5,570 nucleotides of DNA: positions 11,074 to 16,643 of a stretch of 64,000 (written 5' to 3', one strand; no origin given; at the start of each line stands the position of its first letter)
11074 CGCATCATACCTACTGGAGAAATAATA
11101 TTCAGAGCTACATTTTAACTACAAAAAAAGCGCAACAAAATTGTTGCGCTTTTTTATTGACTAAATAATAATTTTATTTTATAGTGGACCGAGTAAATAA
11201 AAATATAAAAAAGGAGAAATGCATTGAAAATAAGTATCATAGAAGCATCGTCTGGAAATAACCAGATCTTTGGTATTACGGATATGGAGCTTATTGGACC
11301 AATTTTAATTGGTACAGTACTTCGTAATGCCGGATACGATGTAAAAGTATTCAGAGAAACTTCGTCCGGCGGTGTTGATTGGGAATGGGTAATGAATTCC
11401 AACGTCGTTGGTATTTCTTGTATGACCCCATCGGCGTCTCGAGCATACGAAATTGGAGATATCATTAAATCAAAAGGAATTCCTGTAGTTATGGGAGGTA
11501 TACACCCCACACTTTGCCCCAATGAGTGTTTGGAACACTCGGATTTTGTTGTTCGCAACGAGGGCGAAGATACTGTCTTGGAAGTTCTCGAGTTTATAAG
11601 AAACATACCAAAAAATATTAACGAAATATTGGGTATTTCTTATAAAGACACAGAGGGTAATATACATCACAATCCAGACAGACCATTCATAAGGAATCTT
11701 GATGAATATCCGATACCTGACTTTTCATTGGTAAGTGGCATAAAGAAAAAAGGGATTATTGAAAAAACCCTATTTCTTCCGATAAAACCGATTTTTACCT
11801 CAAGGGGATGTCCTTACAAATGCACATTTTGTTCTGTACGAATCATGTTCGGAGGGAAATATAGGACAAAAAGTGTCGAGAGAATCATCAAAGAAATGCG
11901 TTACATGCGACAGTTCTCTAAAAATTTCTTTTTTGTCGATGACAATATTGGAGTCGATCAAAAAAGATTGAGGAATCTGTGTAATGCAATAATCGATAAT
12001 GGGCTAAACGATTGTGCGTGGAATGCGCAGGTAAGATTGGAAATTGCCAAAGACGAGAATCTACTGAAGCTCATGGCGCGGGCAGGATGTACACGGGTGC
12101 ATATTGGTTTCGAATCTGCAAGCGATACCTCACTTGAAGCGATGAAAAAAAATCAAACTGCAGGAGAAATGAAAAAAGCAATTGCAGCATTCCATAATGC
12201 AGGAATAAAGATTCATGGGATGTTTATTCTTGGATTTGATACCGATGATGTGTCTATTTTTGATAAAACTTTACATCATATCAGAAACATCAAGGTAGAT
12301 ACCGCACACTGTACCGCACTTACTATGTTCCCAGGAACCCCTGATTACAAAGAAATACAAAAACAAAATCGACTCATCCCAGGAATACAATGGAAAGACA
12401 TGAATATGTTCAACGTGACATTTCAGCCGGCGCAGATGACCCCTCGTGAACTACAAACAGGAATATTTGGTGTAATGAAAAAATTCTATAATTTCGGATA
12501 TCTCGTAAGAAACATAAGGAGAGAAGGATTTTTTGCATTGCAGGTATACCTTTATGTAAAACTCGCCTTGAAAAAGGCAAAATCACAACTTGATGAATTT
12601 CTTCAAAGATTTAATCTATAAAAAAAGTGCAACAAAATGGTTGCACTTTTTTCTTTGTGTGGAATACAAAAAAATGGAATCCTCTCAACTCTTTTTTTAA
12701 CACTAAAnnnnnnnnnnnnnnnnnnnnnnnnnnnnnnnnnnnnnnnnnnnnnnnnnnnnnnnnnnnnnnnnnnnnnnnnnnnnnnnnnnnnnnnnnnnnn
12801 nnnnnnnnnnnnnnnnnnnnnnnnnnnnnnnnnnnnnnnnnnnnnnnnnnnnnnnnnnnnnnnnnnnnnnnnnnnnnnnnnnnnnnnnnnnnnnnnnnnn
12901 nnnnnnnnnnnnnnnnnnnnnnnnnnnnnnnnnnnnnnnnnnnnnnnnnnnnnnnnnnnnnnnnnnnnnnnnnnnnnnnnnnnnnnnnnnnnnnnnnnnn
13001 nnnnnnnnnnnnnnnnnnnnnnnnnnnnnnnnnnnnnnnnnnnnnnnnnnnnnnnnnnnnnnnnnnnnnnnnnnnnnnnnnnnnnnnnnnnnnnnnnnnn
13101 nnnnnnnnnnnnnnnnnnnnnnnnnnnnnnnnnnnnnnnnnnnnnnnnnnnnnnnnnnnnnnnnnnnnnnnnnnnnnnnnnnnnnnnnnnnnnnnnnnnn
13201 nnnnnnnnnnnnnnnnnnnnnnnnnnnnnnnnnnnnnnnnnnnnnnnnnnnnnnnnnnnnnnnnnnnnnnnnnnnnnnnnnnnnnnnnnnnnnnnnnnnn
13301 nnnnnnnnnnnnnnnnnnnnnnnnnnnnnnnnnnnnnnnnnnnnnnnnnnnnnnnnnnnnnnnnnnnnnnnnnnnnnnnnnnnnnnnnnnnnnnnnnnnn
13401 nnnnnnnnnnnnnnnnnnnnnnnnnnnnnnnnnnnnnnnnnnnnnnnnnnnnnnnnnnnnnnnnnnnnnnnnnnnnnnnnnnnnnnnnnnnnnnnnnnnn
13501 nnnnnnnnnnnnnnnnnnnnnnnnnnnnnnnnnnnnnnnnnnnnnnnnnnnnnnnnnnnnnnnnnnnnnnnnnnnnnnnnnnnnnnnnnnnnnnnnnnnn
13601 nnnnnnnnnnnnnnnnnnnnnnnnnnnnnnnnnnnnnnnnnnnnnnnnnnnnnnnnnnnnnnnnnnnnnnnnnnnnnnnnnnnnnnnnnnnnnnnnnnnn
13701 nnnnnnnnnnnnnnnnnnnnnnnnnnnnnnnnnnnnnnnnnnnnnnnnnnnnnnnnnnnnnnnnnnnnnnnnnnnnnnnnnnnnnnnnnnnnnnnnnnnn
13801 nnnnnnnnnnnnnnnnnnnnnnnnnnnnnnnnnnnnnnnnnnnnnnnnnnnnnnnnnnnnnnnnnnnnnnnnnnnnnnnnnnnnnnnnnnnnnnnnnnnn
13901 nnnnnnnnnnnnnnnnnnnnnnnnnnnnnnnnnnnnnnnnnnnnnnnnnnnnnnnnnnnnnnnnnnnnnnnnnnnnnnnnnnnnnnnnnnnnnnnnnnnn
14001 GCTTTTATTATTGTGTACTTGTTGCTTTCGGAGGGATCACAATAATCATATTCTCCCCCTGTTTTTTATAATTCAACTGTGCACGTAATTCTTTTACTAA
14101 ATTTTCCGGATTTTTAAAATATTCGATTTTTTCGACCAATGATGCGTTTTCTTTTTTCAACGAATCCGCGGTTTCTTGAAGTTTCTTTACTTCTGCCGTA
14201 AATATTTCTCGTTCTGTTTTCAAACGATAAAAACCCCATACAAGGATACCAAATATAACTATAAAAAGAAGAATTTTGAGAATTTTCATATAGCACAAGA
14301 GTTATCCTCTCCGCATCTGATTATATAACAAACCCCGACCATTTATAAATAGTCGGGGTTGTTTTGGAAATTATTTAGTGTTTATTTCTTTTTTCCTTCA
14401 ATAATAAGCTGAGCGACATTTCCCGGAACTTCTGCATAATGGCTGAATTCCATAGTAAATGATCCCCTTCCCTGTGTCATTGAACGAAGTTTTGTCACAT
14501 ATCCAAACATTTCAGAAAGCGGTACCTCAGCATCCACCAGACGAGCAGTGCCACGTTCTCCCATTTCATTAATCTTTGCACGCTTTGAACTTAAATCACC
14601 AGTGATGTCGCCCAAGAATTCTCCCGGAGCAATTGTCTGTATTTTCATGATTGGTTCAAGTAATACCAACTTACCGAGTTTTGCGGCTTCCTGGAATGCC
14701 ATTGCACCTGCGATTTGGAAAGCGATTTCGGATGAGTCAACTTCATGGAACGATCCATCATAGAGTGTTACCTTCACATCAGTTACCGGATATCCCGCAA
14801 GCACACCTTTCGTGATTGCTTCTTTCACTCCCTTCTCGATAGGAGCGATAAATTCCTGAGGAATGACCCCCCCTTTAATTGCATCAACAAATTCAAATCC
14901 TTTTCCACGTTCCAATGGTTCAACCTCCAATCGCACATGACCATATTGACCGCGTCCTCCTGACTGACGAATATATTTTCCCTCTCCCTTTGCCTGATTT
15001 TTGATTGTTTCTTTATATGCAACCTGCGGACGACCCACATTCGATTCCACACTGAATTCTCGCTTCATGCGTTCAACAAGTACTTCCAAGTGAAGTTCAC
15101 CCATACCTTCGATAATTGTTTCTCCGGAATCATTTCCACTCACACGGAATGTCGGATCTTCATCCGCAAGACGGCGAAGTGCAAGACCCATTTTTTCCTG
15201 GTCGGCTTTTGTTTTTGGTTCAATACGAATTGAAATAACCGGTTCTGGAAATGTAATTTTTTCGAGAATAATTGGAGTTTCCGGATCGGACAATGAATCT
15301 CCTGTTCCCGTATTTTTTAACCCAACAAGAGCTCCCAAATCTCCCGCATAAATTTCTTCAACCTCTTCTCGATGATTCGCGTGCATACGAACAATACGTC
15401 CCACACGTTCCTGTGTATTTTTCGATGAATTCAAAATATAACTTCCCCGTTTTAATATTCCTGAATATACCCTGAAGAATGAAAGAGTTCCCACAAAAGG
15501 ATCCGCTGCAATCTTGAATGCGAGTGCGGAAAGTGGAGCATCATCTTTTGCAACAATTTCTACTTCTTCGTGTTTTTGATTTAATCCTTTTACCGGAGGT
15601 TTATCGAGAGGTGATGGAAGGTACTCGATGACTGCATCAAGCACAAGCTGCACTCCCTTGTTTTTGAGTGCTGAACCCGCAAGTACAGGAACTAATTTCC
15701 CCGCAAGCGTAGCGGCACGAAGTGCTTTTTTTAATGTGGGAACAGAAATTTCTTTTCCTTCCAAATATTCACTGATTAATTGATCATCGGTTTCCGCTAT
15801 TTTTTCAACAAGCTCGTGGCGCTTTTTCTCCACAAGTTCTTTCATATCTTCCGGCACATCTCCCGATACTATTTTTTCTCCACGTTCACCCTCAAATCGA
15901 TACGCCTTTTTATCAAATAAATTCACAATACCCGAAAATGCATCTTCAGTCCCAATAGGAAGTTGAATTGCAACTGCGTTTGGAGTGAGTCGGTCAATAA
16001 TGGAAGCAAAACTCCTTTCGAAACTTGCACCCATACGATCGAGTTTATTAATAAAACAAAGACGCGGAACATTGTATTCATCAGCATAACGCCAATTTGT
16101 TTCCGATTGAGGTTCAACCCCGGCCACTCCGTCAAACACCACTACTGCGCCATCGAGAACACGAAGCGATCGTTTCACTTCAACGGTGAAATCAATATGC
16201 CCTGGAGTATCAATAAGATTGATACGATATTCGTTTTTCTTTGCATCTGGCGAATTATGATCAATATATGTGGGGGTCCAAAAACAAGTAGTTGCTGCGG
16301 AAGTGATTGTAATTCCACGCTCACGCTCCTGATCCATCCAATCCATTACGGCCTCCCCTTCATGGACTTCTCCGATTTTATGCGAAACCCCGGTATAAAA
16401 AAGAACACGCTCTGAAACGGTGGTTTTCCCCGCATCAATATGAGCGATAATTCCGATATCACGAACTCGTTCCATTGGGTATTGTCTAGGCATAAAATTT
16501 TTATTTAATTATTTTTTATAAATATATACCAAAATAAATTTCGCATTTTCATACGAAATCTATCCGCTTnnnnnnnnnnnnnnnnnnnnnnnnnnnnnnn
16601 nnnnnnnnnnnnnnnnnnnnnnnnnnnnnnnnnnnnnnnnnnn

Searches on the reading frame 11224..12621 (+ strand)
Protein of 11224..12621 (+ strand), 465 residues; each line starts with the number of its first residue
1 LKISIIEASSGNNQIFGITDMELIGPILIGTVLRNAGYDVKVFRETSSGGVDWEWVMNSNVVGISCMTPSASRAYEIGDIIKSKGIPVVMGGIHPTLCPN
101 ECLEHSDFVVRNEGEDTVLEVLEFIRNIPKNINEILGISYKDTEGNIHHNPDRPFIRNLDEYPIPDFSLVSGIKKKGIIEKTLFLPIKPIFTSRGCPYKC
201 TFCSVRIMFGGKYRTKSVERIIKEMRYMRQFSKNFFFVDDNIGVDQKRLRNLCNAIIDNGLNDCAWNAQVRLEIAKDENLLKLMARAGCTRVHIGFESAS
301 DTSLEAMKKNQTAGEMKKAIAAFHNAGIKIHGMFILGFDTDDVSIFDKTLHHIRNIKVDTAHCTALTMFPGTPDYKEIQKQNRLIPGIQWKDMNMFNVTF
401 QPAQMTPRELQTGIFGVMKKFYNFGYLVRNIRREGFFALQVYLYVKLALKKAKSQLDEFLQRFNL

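Call 43: search_protein_families(library=pfam, proteins=[window:11224-12621:+], max_evalue=0.001)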
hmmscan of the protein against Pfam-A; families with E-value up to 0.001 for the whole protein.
window:11224-12621:+ (465 aa): 3 families
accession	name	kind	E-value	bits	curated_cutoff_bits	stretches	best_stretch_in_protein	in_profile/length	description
PF04055.27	Radical_SAM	-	3.7e-20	73.2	29.5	1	191-350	2-163/166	Radical SAM superfamily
PF02310.24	B12-binding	-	7.5e-14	52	32.1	1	58-121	48-120/121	B12 binding domain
PF19238.5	Radical_SAM_2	-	0.00084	19.5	26.7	0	294-356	82-144/151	Radical SAM-like domain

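Call 78: search_protein_families(library=ncbifam, proteins=[window:11224-12621:+], max_evalue=0.00001)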
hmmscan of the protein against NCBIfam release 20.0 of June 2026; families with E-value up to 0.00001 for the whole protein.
window:11224-12621:+ (465 aa): 25 families
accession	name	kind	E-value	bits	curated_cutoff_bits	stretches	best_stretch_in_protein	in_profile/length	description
TIGR03471.1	HpnJ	equivalog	5.4e-48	164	577.6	1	66-426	76-433/472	hopanoid biosynthesis associated radical SAM protein HpnJ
TIGR02026.1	BchE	equivalog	6.7e-47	160.5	481.35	1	29-428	28-434/497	magnesium-protoporphyrin IX monomethyl ester anaerobic oxidative cyclase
TIGR04479.1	bcpD_PhpK_rSAM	subfamily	2.8e-44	151.3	600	1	108-395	174-448/504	PhpK family radical SAM P-methyltransferase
NF050148.1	rSAM_ApyD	equivalog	6.2e-41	140.5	750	1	59-379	75-394/645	RiPP biosynthesis radical SAM protein ApyD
TIGR04013.1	B12_SAM_MJ_1487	hypoth_equivalog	1.5e-30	106.3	251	1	58-373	43-352/382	TIGR04013 family B12-binding domain/radical SAM domain-containing protein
TIGR04014.1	B12_SAM_MJ_0865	equivalog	1e-29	103.6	360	1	25-382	13-362/434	methyl-coenzyme M reductase glutamine C-methyltransferase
TIGR04072.2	rSAM_ladder_B12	equivalog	7.2e-25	87.5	360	1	189-377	182-371/443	lipid biosynthesis B12-binding/radical SAM protein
NF038361.1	rSAM_Sden_1168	equivalog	1.1e-24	86.9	575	1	88-371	173-466/560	Sden_1168 family B12-binding radical SAM P-methyltransferase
TIGR04367.1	HpnR_B12_rSAM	equivalog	9.9e-23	80.4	650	1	24-377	23-372/490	hopanoid C-3 methylase HpnR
TIGR03975.1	rSAM_ocin_1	subfamily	1.4e-22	80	281.85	1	60-356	130-430/606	RiPP maturation radical SAM C-methyltransferase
TIGR04295.1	B12_rSAM_oligo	hypoth_equivalog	4.8e-19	68.4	400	1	79-377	95-383/422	TIGR04295 family B12-binding domain-containing radical SAM protein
NF033712.0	B12_rSAM_KedN5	subfamily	2.2e-18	65.8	700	1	88-337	94-351/624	KedN5 family methylcobalamin-dependent radical SAM C-methyltransferase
NF033070.1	rSAM_AprD4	equivalog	5e-18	65.2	500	1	179-410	188-420/456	AprD4 family radical SAM diol-dehydratase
NF045585.1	rSAM_slr0320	equivalog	1.3e-14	53.6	775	1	190-322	238-373/511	photosystem II high light acclimation radical SAM protein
TIGR00089.1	TIGR00089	subfamily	2.6e-14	52.9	251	1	193-375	146-337/429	MiaB/RimO family radical SAM methylthiotransferase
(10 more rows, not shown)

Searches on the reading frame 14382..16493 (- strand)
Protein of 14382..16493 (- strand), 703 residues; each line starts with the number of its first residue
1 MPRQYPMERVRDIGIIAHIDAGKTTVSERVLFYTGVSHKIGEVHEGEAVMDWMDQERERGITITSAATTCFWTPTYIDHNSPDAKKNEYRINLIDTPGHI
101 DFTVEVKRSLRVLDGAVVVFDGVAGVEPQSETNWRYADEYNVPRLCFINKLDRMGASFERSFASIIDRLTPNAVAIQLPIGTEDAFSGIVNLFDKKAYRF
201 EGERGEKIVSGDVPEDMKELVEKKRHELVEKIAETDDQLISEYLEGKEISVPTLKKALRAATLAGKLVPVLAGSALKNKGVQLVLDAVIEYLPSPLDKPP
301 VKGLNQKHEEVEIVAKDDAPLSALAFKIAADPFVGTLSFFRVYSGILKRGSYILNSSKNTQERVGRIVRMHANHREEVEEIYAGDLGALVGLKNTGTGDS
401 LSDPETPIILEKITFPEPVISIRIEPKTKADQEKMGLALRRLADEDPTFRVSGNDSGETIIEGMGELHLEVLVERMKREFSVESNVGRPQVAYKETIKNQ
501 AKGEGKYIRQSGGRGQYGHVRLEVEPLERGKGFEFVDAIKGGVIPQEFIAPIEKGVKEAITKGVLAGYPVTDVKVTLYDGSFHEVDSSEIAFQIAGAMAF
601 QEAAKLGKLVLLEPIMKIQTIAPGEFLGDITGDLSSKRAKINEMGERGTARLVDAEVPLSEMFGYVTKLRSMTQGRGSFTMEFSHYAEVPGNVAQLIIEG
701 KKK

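Call 43: search_protein_families(library=pfam, proteins=[window:14382-16493:-], max_evalue=0.001)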
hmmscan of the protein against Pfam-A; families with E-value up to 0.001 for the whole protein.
window:14382-16493:- (703 aa): 7 families
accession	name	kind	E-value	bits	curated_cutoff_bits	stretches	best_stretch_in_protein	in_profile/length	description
PF00009.33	GTP_EFTU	-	2.8e-60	203.6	26.5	1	9-294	2-188/188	Elongation factor Tu GTP binding domain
PF03764.24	EFG_IV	-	2.7e-47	159.9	24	1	489-605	1-118/121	Elongation factor G, domain IV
PF00679.30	EFG_C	-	1.8e-28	98.8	27.9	1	610-695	1-87/89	Elongation factor G C-terminus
PF14492.12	EFG_III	-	2.8e-28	98.2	27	1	415-487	1-74/75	Elongation Factor G, domain III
PF22042.2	EF-G_D2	-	3.7e-18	65.8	27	1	320-402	1-82/84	Elongation factor G domain 2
PF03144.31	GTP_EFTU_D2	-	4.6e-16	59.4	30.3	1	335-401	1-72/73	Elongation factor Tu domain 2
PF16658.11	RF3_C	-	1.4e-05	25.4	40.1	1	423-502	14-94/132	Class II release factor RF3, C-terminal domain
